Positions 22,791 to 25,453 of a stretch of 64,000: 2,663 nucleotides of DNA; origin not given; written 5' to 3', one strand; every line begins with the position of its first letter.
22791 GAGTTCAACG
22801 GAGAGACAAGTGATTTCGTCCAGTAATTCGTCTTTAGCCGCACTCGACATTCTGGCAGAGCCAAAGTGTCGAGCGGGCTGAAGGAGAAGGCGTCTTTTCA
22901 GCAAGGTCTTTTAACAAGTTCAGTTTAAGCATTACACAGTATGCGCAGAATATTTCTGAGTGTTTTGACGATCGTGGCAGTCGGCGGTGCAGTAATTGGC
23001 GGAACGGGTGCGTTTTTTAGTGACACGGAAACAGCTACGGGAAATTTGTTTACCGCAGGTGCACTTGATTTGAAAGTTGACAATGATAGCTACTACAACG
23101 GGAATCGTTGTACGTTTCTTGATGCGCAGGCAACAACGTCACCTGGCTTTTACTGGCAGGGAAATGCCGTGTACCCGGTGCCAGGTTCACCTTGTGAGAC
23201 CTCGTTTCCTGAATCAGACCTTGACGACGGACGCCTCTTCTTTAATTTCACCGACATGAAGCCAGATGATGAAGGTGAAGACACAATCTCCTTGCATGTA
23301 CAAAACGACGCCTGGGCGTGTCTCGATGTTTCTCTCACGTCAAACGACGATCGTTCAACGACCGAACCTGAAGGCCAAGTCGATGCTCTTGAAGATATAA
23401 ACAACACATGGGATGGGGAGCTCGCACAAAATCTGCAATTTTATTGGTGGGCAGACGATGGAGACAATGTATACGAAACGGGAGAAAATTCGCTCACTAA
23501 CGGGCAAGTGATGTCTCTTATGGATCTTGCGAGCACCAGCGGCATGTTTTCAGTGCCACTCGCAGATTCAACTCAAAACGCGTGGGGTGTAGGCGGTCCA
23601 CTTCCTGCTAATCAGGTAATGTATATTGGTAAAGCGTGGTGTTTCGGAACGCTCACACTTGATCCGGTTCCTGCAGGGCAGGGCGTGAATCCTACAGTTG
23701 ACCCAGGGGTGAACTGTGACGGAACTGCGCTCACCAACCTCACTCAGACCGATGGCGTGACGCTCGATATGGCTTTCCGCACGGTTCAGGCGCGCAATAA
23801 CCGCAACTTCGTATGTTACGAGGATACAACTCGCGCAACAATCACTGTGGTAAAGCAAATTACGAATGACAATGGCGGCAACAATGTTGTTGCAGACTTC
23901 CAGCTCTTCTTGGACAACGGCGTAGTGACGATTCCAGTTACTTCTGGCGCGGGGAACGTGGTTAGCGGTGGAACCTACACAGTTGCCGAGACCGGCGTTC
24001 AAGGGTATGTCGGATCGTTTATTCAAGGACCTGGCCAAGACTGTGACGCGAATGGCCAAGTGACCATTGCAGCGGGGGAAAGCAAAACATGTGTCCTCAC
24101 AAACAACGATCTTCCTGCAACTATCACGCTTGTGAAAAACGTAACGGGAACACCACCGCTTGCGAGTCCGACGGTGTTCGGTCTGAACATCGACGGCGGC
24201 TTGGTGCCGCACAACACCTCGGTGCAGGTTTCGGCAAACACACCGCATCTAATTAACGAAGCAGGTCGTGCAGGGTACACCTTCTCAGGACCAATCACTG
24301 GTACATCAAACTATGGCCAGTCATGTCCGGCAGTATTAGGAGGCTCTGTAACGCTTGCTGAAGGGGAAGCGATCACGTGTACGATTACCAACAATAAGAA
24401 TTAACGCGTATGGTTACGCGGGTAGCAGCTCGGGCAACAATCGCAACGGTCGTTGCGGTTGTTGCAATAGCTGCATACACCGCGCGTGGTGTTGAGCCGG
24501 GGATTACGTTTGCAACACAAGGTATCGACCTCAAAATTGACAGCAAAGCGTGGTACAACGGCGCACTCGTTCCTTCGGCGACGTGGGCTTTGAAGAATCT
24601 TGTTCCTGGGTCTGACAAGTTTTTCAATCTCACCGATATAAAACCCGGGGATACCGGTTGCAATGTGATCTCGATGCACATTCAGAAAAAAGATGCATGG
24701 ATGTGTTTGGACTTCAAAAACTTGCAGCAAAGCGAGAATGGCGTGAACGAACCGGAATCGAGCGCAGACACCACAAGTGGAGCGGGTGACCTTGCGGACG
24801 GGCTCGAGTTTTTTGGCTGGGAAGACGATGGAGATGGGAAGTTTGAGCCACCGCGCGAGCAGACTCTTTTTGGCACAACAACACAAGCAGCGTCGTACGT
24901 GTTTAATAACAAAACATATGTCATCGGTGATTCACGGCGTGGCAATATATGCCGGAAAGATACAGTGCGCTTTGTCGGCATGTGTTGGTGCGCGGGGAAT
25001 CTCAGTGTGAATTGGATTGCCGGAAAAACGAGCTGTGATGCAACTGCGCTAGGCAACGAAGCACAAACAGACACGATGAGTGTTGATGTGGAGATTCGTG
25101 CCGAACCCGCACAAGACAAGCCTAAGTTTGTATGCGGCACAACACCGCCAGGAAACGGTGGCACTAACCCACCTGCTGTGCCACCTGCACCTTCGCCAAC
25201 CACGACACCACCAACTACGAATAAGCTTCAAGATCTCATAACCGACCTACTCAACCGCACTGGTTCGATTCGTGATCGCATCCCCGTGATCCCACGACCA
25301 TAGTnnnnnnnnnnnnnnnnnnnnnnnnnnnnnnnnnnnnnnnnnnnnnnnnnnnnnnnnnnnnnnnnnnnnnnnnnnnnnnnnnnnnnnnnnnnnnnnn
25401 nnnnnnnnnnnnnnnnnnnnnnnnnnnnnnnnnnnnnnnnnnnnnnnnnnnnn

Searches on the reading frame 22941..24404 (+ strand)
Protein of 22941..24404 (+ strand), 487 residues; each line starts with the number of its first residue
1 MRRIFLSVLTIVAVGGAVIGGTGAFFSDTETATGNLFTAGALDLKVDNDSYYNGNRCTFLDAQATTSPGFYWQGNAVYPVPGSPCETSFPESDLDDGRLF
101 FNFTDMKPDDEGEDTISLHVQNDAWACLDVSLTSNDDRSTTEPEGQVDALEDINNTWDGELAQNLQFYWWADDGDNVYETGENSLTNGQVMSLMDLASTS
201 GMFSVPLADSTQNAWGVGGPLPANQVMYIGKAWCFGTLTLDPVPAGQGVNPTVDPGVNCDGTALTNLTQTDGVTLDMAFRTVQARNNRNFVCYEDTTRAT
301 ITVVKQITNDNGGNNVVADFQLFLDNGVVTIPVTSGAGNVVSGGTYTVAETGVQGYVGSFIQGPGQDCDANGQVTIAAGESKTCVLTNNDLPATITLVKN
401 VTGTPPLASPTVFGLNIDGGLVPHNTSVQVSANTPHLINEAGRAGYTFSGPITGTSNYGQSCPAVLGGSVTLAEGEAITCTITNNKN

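Call 3: search_protein_families(library=pfam, proteins=[window:22941-24404:+], max_evalue=1)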
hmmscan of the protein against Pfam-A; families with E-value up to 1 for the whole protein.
window:22941-24404:+ (487 aa): 3 families
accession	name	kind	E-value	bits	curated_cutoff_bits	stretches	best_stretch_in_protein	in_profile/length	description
PF19403.5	SpaA_2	-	3.7e-08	34.3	25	2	298-385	3-95/96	Prealbumin-like fold domain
PF12389.13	Peptidase_M73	-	9e-05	22.8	22.5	1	6-49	8-50/196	Camelysin metallo-endopeptidase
PF24514.1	SpaA_4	-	0.016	16.5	27.3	1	423-486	38-107/107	Prealbumin-like fold domain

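Call 4: search_protein_families(library=ncbifam, proteins=[window:22941-24404:+], max_evalue=1)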
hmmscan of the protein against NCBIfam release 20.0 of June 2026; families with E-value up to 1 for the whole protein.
window:22941-24404:+ (487 aa): 4 families
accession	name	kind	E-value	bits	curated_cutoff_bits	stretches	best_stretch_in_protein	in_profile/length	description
TIGR04088.1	cognate_SipW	domain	5.6e-05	23.2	19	1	9-42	2-34/34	SipW-dependent-type signal peptide-containing protein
TIGR02811.1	formate_TAT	hypoth_equivalog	0.046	14.1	48.45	1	2-31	11-40/66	formate dehydrogenase region TAT target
TIGR02813.1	omega_3_PfaA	subfamily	0.11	9.1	1010.1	1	318-401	2228-2303/2582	polyketide-type polyunsaturated fatty acid synthase PfaA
NF046066.1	BioflmMtrxTasA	equivalog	0.19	11.1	450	1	6-50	9-52/264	biofilm matrix protein TasA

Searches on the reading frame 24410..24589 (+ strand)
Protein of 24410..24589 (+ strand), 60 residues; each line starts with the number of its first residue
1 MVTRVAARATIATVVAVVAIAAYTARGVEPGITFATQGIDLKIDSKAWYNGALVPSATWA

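Call 6: search_protein_families(library=ncbifam, proteins=[window:24410-24589:+], max_evalue=10)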
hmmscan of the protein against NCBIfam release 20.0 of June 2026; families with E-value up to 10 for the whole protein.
seq(60 aa): 0 families

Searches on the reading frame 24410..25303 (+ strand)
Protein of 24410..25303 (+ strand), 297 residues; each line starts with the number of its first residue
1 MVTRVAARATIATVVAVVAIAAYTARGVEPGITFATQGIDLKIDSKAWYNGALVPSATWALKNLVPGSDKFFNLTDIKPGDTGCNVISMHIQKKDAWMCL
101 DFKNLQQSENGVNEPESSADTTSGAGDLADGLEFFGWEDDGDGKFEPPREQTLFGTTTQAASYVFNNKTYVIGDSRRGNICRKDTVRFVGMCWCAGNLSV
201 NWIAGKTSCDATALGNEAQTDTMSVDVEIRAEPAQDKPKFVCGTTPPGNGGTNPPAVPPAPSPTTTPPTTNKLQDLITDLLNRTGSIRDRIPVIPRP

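Call 3: search_protein_families(library=pfam, proteins=[window:24410-25303:+], max_evalue=1)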
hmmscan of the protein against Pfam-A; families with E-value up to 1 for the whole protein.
window:24410-25303:+ (297 aa): 1 family
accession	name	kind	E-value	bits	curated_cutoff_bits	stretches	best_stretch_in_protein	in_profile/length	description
PF21339.3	VEGFR-1-like_Ig-like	-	0.2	11.8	27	1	167-196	38-67/83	Vascular endothelial growth factor receptor 1-like, Ig-like domain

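Call 4: search_protein_families(library=ncbifam, proteins=[window:24410-25303:+], max_evalue=1)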
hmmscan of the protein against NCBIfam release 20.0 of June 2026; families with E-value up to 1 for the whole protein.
window:24410-25303:+ (297 aa): 0 families
